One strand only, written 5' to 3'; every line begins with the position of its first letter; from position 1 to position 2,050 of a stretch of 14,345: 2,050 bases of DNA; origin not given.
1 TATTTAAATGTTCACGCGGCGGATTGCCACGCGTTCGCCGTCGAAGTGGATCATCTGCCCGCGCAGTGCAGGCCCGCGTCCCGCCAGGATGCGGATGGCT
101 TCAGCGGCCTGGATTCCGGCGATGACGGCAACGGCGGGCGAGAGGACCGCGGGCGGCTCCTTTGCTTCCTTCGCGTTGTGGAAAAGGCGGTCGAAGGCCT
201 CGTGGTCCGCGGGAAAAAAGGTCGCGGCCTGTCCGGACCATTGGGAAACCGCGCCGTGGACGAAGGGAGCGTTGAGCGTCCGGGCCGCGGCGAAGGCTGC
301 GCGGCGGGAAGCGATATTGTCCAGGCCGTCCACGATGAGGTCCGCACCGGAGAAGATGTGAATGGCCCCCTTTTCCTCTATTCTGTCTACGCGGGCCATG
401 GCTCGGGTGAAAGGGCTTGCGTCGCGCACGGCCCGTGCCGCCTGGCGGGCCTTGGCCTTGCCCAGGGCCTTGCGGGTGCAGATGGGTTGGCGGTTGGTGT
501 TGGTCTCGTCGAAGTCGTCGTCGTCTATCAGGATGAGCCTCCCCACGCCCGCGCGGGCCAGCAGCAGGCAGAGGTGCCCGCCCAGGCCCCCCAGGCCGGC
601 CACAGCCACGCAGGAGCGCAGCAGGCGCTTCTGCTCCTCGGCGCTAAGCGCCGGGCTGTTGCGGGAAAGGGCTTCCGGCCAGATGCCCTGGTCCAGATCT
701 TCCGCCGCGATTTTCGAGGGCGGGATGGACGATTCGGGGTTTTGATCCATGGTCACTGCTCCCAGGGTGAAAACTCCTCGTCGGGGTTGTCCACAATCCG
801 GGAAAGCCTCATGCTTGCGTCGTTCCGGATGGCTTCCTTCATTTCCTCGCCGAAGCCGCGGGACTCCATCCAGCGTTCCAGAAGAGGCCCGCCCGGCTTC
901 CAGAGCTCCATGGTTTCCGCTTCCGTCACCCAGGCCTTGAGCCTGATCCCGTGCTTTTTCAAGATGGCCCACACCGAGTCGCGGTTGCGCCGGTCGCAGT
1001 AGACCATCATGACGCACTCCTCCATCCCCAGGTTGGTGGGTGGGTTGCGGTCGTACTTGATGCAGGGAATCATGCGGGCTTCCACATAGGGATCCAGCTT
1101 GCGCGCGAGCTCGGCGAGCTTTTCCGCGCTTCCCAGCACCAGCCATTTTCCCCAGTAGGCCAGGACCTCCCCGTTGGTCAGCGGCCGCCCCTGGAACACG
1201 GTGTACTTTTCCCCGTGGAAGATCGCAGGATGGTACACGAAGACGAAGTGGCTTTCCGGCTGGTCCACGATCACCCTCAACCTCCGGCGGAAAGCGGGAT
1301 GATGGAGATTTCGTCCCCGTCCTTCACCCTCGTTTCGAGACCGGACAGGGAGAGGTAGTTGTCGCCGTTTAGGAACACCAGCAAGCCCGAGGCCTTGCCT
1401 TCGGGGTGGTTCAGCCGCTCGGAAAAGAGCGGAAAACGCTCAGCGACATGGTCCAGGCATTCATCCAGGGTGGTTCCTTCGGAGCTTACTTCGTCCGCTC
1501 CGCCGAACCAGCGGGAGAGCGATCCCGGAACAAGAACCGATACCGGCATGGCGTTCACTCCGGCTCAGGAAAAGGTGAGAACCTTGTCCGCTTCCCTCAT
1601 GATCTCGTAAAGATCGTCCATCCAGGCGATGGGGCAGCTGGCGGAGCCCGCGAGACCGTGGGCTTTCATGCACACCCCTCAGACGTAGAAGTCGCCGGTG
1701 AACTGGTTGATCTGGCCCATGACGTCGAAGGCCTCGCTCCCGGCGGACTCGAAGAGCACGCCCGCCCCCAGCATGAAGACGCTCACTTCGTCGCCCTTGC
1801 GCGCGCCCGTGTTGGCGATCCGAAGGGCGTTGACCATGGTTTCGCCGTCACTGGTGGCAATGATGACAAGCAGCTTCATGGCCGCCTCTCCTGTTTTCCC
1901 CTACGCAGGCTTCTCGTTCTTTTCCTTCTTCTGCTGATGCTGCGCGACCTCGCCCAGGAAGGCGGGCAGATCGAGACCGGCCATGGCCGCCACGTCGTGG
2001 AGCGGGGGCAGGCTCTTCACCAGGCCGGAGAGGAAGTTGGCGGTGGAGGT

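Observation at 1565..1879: Likely selenocysteine recoding in a DsrE-family sulfur-relay protein (UxxC motif plus SECIS-like hairpin)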

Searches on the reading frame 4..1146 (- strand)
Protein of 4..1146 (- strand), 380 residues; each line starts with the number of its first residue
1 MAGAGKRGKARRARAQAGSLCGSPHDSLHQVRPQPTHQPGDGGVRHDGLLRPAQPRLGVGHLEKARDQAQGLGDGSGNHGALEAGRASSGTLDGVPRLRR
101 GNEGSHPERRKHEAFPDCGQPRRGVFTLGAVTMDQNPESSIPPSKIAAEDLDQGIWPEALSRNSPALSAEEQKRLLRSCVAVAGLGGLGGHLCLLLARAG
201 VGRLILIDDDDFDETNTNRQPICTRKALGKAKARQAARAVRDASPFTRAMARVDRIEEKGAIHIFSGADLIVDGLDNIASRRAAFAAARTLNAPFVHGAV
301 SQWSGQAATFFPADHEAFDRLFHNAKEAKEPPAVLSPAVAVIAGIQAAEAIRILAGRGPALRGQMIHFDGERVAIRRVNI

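Call 7: search_protein_families(library=pfam, proteins=[window:4-1146:-], max_evalue=0.01)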
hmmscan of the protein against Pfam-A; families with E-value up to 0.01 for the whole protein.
window:4-1146:- (380 aa): 1 family
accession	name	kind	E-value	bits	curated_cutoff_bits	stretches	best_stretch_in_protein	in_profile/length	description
PF00899.27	ThiF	-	9.4e-49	166.1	28.1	1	165-379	6-228/238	ThiF family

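Call 8: search_protein_families(library=ncbifam, proteins=[window:4-1146:-], max_evalue=0.01)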
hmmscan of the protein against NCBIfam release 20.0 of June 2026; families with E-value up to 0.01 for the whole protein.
window:4-1146:- (380 aa): 24 families
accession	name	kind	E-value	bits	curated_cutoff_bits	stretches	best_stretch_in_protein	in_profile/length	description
NF006444.0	PRK08762.1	equivalog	1.3e-36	126.1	449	1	165-375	135-353/387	molybdopterin-synthase adenylyltransferase MoeB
TIGR02356.1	adenyl_thiF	equivalog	5.5e-34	117.3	275.25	1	167-354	11-203/203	thiazole biosynthesis adenylyltransferase ThiF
NF004281.0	PRK05690.1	subfamily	1.2e-33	116.4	266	1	167-379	22-238/250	molybdopterin-synthase adenylyltransferase MoeB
NF005902.0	PRK07878.1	equivalog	3.6e-33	115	647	1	165-380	30-254/392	adenylyltransferase/sulfurtransferase MoeZ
NF006077.0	PRK08223.1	equivalog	1.9e-32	112.4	266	1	158-326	9-178/296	hypothetical protein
NF047750.1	SAMPActivE1UbaA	equivalog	2e-31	109.3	450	1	168-379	23-238/270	SAMP-activating enzyme E1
NF006204.0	PRK08328.1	equivalog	6.7e-30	104.4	339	1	166-367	16-218/231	hypothetical protein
NF004111.0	PRK05600.1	equivalog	3.3e-29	102.2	437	1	165-376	29-248/371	ThiF family adenylyltransferase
NF005646.0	PRK07411.1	equivalog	6.2e-28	98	633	1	165-377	26-243/390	molybdopterin-synthase adenylyltransferase MoeB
TIGR02355.1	moeB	equivalog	5.7e-27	94.6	376.55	1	169-379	16-230/240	molybdopterin-synthase adenylyltransferase MoeB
NF006395.0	PRK08644.1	equivalog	7.1e-24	84.6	159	1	168-356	21-211/215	sulfur carrier protein ThiS adenylyltransferase ThiF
TIGR02354.1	thiF_fam2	equivalog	9.6e-21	74.6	152.2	1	173-285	17-128/200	thiamine biosynthesis protein ThiF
NF009123.0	PRK12475.1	subfamily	1.2e-18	67.4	510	1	169-369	16-221/338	MoeB/ThiF family adenylyltransferase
NF011424.0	PRK14851.1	subfamily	7.3e-18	63.9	1170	1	158-339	24-206/679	hypothetical protein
NF011425.0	PRK14852.1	equivalog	5.8e-16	57.6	1337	1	159-322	314-478/989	hypothetical protein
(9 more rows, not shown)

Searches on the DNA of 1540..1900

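Call 75: search_rna_families(source=window, start=1540, end=1900, threshold=evalue, max_evalue=10)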
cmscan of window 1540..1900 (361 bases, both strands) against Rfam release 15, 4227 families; matches with E-value up to 10: 1.
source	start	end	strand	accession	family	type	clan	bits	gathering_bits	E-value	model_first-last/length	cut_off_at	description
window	1568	1604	+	RF01119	sR32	Gene; snRNA; snoRNA; CD-box;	-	9.6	40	4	1-57/57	no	Small nucleolar RNA sR32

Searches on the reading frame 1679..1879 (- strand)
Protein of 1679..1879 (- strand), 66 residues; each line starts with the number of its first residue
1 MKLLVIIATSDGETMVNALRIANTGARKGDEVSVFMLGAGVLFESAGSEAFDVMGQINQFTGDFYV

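Call 37: find_encoding_contigs(protein=window:1679-1879:-, flank=10000, max_places=4)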
Protein window:1679-1879:- (66 aa): no gene with exactly this product is on record in the collection.
